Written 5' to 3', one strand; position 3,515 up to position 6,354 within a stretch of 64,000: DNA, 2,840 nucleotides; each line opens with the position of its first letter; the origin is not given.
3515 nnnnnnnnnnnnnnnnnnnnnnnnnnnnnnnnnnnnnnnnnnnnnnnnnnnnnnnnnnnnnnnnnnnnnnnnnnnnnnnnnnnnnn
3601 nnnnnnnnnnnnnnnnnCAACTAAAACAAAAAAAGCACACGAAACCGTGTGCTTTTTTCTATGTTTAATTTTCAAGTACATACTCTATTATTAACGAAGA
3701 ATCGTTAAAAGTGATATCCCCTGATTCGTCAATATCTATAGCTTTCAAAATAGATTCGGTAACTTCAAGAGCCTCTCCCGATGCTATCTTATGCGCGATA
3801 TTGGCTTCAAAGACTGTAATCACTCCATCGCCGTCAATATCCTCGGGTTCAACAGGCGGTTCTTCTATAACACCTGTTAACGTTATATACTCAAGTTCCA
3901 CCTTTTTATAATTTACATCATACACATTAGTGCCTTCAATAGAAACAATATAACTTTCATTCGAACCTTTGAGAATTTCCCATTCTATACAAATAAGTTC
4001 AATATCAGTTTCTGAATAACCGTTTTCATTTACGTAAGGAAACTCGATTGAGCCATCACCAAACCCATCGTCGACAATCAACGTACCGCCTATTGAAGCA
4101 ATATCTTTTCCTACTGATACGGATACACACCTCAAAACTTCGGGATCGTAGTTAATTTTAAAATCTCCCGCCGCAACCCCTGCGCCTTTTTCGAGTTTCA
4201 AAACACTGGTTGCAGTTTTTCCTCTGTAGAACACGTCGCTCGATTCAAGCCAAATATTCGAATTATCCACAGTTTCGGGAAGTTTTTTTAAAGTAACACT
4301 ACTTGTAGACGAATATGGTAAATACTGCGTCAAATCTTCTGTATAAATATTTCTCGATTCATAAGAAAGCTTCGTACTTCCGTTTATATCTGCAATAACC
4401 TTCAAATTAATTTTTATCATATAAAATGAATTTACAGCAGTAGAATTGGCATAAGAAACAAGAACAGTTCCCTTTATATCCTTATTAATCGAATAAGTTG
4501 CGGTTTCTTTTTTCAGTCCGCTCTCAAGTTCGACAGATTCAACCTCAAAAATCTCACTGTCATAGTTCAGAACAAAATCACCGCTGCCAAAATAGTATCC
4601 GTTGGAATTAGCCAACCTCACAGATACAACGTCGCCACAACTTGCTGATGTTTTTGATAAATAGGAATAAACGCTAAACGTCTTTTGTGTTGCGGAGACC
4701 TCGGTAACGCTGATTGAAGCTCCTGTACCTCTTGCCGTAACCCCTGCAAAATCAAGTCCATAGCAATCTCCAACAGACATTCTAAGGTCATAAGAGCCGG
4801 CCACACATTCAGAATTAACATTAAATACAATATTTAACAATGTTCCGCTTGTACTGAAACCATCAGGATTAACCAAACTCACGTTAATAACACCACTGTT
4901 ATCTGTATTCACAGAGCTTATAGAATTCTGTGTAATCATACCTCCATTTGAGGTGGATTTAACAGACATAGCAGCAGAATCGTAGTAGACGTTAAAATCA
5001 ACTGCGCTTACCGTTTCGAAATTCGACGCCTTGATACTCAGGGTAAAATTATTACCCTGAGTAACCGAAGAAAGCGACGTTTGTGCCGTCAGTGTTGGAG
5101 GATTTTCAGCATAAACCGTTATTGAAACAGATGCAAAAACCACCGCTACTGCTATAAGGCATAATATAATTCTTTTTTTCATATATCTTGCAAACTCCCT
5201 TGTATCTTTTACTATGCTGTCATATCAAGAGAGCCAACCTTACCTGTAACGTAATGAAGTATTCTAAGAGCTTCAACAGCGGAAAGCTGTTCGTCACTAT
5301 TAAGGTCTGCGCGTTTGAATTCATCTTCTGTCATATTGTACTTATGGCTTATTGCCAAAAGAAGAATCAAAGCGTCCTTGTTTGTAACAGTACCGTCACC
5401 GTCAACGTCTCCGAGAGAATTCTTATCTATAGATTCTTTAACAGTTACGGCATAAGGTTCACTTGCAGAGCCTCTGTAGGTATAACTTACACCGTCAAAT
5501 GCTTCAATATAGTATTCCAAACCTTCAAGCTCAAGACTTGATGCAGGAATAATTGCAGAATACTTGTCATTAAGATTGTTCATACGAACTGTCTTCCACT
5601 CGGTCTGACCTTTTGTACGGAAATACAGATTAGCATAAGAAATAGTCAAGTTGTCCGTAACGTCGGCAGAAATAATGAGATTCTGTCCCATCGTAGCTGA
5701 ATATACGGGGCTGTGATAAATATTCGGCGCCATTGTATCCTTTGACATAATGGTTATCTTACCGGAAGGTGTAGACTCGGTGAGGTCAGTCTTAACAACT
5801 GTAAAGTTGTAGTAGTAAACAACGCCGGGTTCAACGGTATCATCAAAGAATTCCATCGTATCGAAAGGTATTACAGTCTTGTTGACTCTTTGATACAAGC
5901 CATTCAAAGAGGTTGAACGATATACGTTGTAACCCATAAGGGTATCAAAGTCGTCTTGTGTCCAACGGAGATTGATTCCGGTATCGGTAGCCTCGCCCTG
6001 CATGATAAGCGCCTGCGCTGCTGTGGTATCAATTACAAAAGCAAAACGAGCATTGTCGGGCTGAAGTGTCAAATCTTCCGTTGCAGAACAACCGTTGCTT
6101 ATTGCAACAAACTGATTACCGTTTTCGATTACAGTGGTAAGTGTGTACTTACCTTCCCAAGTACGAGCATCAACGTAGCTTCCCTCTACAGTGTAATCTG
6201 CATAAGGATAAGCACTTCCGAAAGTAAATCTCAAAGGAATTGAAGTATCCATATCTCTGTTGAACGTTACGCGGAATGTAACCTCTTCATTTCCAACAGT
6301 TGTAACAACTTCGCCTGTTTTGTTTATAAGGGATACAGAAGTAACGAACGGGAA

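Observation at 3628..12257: Operon pairing a dockerin-tagged giant subtilase with a triple-cohesin/dockerin adaptor: candidate cohesin-dockerin proteolytic surface complex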

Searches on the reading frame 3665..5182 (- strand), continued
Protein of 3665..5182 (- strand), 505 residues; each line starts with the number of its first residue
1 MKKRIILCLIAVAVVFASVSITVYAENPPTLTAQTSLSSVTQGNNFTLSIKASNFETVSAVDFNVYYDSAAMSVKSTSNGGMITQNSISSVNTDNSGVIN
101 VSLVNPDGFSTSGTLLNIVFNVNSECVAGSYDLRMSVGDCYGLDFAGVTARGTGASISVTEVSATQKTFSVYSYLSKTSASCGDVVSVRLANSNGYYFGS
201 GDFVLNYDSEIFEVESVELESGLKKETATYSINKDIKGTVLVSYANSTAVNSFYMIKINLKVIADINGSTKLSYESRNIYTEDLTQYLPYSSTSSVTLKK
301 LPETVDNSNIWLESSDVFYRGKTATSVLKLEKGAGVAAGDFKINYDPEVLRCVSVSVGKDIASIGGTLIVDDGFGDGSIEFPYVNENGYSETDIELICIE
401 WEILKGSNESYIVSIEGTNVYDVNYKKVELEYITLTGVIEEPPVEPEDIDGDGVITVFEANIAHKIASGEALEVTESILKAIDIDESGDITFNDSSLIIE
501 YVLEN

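Call 75: fold_search(model_id=the predicted structure, library=pdb)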
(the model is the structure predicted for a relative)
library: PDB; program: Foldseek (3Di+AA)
matches with E <= 10: 1988; with E <= 0.001: 809
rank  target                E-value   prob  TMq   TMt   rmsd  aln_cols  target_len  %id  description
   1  8t2v_A                8.2e-15  1.00  0.24  0.15  22.3       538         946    8  Cryo-EM Structures of Full-length Integrin alphaIIbbeta3 in Native Lipids (released 2023-07-26)
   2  8xez_A                1.2e-14  1.00  0.22  0.15  14.4       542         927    8  Cryo-EM structure of integrin ITGAV/ITGB3 complex, conformation 5 (released 2024-12-18)
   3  4mmz_A                6.6e-14  1.00  0.22  0.14  24.0       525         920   10  Integrin AlphaVBeta3 ectodomain bound to an antagonistic tenth domain of Fibronectin (released 2014-03-26)
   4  3l8q_C                7.3e-14  1.00  0.21  0.32  19.8       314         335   15  Structure analysis of the type II cohesin dyad from the adaptor ScaA scaffoldin of Acetivibrio cellulolyticus (released 2010-05-05)
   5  3l8q_A                8.1e-14  1.00  0.23  0.33  19.8       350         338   14  Structure analysis of the type II cohesin dyad from the adaptor ScaA scaffoldin of Acetivibrio cellulolyticus (released 2010-05-05)
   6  8xei_A                8.5e-14  1.00  0.22  0.14  23.3       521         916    8  Cryo-EM structure of integrin ITGAV/ITGB3 complex, conformation 1 (released 2024-12-18)
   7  3l8q_D                1.3e-13  1.00  0.23  0.33  19.8       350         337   14  Structure analysis of the type II cohesin dyad from the adaptor ScaA scaffoldin of Acetivibrio cellulolyticus (released 2010-05-05)
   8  3ije_A                1.9e-13  1.00  0.23  0.15  23.3       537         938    9  Crystal structure of the complete integrin alhaVbeta3 ectodomain plus an Alpha/beta transmembrane fragment (released 2009-09-29)
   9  3l8q_B                2.1e-13  1.00  0.22  0.31  19.9       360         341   13  Structure analysis of the type II cohesin dyad from the adaptor ScaA scaffoldin of Acetivibrio cellulolyticus (released 2010-05-05)
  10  6avr_A                2.3e-13  1.00  0.21  0.14  20.6       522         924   10  Human alpha-V beta-3 Integrin (intermediate conformation) in complex with the therapeutic antibody LM609 (released 2017-11-01)
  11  8xen_A                4.7e-13  1.00  0.25  0.16  15.1       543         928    9  Cryo-EM structure of integrin ITGAV/ITGB3 complex, conformation 4 (released 2024-12-18)
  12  4mmx_A                5.0e-13  1.00  0.22  0.14  23.6       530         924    9  Integrin AlphaVBeta3 ectodomain bound to the tenth domain of Fibronectin (released 2014-03-26)
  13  6avq_A                6.2e-13  1.00  0.22  0.14  24.0       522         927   10  The Therapeutic Antibody LM609 Selectively Inhibits Ligand Binding to Human alpha-V beta-3 Integrin via Steric Hindran (released 2017-11-01)
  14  9e8a_A                6.5e-13  1.00  0.25  0.16  22.0       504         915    8  Integrin aIIbb3 bent conformation from human platelet membrane crude preparation (released 2025-10-15)
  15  4g1e_A                7.2e-13  1.00  0.21  0.14  24.2       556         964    9  Crystal structure of integrin alpha V beta 3 with coil-coiled tag. (released 2012-12-12)
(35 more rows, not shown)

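Call 100: find_related_loci(query=A2, collection=metagenome_contigs, flank=10000)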
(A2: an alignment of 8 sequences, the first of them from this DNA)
Query A2 (440 aa) in metagenome_contigs; peptide patterns used: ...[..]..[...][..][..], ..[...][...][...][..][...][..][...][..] (x = any residue, [..] = any of these).
421 stretches matched a pattern, but none encodes a relative of the query by tblastn (E <= 1e-3).

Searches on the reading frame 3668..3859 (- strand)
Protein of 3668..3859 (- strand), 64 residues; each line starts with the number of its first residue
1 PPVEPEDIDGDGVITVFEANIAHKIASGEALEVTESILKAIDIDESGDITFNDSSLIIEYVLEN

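Call 55: search_protein_families(library=pfam, proteins=[window:3668-3859:-], max_evalue=1)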
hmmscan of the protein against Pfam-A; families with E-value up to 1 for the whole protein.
seq(64 aa): 6 families
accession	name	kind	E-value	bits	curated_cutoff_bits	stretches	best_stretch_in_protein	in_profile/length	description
PF00404.24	Dockerin_1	-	0.00012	22.6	22.9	1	6-62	2-57/57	Dockerin type I domain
PF13833.12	EF-hand_8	-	0.00037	20.6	28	1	34-53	27-46/54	EF-hand domain pair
PF00036.39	EF-hand_1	-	0.0015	18.3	25.4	1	36-53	4-21/29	EF hand domain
PF13499.12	EF-hand_7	-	0.0031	18.3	30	1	7-53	12-61/67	EF-hand domain pair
PF13202.12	EF-hand_5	-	0.0059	16.5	25.9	1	7-18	9-20/25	EF hand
PF13405.12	EF-hand_6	-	0.01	16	25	0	36-53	4-21/30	EF-hand domain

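Call 93: search_solved_structures(query=window:3668-3859:-, max_evalue=1, show_alignments=1)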
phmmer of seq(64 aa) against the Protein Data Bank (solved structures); distinct sequences matched with E-value up to 1: 144 (the best 60 are shown).
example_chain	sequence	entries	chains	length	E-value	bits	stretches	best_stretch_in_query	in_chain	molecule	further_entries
1y1x_A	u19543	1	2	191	0.00026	24.6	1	7-61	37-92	Leishmania Major Homolog of Programmed Cell Death 6 Protein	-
2m3s_A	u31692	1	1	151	0.0025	21.5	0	5-53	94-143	Calmodulin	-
8aht_A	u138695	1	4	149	0.0025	21.5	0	7-54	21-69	Calmodulin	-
2aao_A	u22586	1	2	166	0.003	21.2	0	28-54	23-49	Calcium-dependent protein kinase, isoform AK1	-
1jfj_A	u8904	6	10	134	0.0045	20.7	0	6-54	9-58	CALCIUM-BINDING PROTEIN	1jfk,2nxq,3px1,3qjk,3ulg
2m7n_A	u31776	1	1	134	0.0045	20.7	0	6-54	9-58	Calcium-binding protein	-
1s6i_A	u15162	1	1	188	0.0048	20.6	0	7-53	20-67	Calcium-dependent protein kinase SK5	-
4uyp_B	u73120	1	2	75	0.0054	20.4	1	7-62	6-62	Cellulosomal scaffoldin adaptor protein B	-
6xxx_AAA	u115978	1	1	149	0.0054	20.4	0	7-53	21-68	Calmodulin-1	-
9mvw_A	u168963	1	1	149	0.0057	20.4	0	7-53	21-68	Calmodulin-1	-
2l1w_A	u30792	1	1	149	0.007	20.1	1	7-54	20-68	Calmodulin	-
9y6s_8M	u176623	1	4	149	0.0089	19.7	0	7-54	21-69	Calmodulin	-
5d43_A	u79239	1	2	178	0.0094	19.7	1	7-57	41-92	Centrin-1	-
9e5c_4x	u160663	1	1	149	0.01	19.6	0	7-54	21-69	Calmodulin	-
1clm_A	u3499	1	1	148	0.011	19.5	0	7-53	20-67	CALMODULIN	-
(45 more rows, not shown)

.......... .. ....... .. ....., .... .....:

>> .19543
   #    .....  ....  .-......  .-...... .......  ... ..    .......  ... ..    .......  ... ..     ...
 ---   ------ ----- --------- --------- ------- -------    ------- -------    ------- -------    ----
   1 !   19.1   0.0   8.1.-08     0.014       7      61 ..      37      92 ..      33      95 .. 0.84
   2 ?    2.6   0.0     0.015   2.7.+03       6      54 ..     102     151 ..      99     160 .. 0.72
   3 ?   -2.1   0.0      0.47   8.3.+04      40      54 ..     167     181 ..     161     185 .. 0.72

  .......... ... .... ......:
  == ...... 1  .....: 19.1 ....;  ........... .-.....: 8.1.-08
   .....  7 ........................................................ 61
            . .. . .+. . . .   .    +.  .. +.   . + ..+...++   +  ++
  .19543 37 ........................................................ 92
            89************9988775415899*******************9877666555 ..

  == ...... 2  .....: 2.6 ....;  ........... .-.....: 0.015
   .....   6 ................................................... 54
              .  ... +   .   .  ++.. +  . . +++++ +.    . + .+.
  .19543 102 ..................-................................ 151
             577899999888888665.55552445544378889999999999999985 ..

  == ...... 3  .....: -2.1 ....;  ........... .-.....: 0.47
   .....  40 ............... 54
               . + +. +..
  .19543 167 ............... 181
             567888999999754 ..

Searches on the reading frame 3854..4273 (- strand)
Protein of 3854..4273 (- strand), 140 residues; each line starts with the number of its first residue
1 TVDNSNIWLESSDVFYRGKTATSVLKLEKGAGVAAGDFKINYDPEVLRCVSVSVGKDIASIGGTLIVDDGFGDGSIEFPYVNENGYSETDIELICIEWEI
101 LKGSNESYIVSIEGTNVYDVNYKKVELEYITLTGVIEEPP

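Call 55: search_protein_families(library=pfam, proteins=[window:3854-4273:-], max_evalue=1)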
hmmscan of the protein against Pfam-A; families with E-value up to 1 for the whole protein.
seq(140 aa): 1 family
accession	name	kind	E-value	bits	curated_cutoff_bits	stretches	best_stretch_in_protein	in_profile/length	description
PF00963.24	Cohesin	-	1.8e-07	31.9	24.1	1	17-124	12-127/139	Cohesin domain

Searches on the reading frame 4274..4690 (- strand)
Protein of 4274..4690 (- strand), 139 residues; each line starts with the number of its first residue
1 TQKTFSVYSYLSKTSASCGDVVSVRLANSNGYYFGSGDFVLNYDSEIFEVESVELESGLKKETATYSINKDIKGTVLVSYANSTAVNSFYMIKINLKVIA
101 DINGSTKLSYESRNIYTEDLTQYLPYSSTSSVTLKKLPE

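Call 55: search_protein_families(library=pfam, proteins=[window:4274-4690:-], max_evalue=1)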
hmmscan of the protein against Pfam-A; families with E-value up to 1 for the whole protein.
seq(139 aa): 1 family
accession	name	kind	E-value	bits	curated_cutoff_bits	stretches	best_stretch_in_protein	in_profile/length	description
PF00963.24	Cohesin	-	2.5e-08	34.6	24.1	1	12-112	6-116/139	Cohesin domain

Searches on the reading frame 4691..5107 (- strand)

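Call 55: search_protein_families(library=pfam, proteins=[window:4691-5107:-], max_evalue=1)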
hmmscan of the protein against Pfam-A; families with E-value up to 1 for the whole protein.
seq(139 aa): 4 families
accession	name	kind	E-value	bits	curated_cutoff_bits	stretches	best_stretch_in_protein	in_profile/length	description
PF00963.24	Cohesin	-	3.1e-12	47.3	24.1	1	14-108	9-112/139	Cohesin domain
PF13584.12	BatD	-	0.083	14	24.1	1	9-61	2-55/92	BatD DUF11 like domain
PF13927.12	Ig_3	-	0.12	13.3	30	1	3-73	1-71/78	Immunoglobulin domain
PF17957.7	Big_7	-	0.42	11.7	24.1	0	5-50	4-45/70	Bacterial Ig domain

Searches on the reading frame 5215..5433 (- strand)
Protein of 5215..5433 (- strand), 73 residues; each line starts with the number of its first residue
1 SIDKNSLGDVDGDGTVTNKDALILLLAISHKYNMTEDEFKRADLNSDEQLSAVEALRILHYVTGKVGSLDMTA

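Call 55: search_protein_families(library=pfam, proteins=[window:5215-5433:-], max_evalue=1)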
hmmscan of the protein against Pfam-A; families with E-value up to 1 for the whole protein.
seq(73 aa): 6 families
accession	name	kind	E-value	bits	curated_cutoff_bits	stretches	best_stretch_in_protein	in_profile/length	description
PF00404.24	Dockerin_1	-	7.9e-09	36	22.9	1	7-62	1-56/57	Dockerin type I domain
PF00036.39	EF-hand_1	-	0.0014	18.5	25.4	0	9-19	10-20/29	EF hand domain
PF13499.12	EF-hand_7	-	0.0032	18.2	30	1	9-52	12-59/67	EF-hand domain pair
PF13405.12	EF-hand_6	-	0.0033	17.5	25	0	38-60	5-27/30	EF-hand domain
PF19838.5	LptD_2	-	0.18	10.9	22.5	1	16-52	412-448/464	LptD protein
PF13202.12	EF-hand_5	-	0.81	9.7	25.9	0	37-47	3-13/25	EF hand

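Call 92: search_solved_structures(query=window:5215-5433:-, max_evalue=1, show_alignments=2)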
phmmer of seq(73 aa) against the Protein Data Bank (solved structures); distinct sequences matched with E-value up to 1: 206 (the best 60 are shown).
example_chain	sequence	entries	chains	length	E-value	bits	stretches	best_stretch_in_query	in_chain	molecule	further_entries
8x39_A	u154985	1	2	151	8e-07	32.4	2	7-71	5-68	Serine protease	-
8x3a_A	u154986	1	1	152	8.2e-07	32.4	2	7-71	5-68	Serine protease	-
2ccl_B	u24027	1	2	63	6.3e-06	29.6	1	7-62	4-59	ENDO-1,4-BETA-XYLANASE Y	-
1ohz_B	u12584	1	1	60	3.7e-05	27.2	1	7-62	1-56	ENDO-1,4-BETA-XYLANASE Y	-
9u9d_A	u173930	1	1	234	6.5e-05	26.4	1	8-62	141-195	Myosin light chain kinase, smooth muscle, deglutamylated form,Green fluorescent protein,Ca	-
7aug_A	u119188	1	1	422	8.5e-05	26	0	8-62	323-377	rsGCamP1.3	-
6tv7_A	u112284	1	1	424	0.00022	24.7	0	8-62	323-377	rsGCaMP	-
7st4_A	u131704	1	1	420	0.00024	24.6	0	9-62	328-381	jGCaMP8.410.80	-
9k8w_A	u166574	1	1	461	0.0003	24.3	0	9-61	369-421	Calcium indicator GCaMP6s-BrUS,Calmodulin-1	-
9k8x_A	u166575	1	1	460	0.00034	24.1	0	9-61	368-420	Calcium indicator GCaMP6s-BrUS-145,Calmodulin-1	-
7jts_t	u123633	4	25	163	0.00036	24.1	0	7-63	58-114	Calmodulin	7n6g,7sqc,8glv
6ya9_A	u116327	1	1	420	0.00049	23.7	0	9-62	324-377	rsCGaMP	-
6zsm_A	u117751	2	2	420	0.00049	23.7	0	9-62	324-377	Green fluorescent protein,Green fluorescent protein,Calmodulin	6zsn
5ukg_A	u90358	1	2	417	0.00056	23.5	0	9-49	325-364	K-GECO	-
1qs7_A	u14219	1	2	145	0.0006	23.4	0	6-38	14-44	CALMODULIN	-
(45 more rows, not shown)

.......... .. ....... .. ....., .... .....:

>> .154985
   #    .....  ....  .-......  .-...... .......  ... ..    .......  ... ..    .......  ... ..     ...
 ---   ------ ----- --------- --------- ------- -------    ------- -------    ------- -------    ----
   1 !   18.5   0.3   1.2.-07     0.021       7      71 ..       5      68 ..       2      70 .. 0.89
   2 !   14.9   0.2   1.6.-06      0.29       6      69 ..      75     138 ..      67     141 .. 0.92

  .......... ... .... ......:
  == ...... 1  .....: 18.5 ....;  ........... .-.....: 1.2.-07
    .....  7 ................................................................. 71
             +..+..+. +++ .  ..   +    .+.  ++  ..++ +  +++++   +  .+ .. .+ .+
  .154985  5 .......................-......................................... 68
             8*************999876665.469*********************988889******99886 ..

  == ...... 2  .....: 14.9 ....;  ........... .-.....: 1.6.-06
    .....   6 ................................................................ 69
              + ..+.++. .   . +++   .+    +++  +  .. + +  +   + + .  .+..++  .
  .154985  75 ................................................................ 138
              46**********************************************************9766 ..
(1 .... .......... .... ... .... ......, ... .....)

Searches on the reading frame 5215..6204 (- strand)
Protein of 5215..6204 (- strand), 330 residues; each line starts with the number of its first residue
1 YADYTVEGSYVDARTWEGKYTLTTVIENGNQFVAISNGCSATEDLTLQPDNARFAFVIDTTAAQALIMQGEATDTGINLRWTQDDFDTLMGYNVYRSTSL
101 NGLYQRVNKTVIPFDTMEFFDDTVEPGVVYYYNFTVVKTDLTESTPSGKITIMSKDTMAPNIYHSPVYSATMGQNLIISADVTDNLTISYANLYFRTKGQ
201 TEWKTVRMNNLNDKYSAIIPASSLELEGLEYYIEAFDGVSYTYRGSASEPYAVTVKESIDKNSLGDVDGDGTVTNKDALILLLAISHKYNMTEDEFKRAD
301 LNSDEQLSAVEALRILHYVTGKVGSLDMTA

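Call 103: find_related_loci(query=A5, collection=metagenome_contigs, flank=6000)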
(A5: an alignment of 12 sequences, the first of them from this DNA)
Query A5 (330 aa) in metagenome_contigs; peptide patterns used: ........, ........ (x = any residue, [..] = any of these).
124 stretches matched a pattern; 77 encode a relative of the query (tblastn E <= 1e-3); 77 distinct loci.
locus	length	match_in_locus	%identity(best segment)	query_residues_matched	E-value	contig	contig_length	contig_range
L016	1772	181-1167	71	1-329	2e-172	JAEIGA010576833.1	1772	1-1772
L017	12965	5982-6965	66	1-328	4e-148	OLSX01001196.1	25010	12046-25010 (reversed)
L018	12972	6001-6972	62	5-328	1e-136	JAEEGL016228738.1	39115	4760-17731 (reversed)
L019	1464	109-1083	62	1-326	3e-144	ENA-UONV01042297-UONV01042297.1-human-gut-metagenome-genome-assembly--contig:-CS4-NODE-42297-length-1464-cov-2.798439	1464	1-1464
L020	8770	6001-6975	63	1-325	1e-131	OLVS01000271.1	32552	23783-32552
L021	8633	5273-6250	62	1-326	8e-131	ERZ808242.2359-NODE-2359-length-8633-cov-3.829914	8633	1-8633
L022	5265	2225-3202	61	1-326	4e-131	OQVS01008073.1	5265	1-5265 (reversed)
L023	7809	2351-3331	60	1-326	3e-129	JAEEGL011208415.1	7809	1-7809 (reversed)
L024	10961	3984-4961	61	1-326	5e-129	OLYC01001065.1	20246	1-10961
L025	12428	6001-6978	58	1-326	8e-128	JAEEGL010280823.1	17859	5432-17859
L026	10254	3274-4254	58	1-326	6e-127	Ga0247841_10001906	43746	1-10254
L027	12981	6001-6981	56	1-326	2e-125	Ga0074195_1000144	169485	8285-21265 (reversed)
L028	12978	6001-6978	57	1-326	6e-120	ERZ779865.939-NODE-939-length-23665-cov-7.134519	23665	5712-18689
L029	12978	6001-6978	56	1-326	2e-119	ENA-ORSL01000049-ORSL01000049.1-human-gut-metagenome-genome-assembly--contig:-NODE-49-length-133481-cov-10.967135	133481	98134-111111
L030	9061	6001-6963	55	1-321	3e-119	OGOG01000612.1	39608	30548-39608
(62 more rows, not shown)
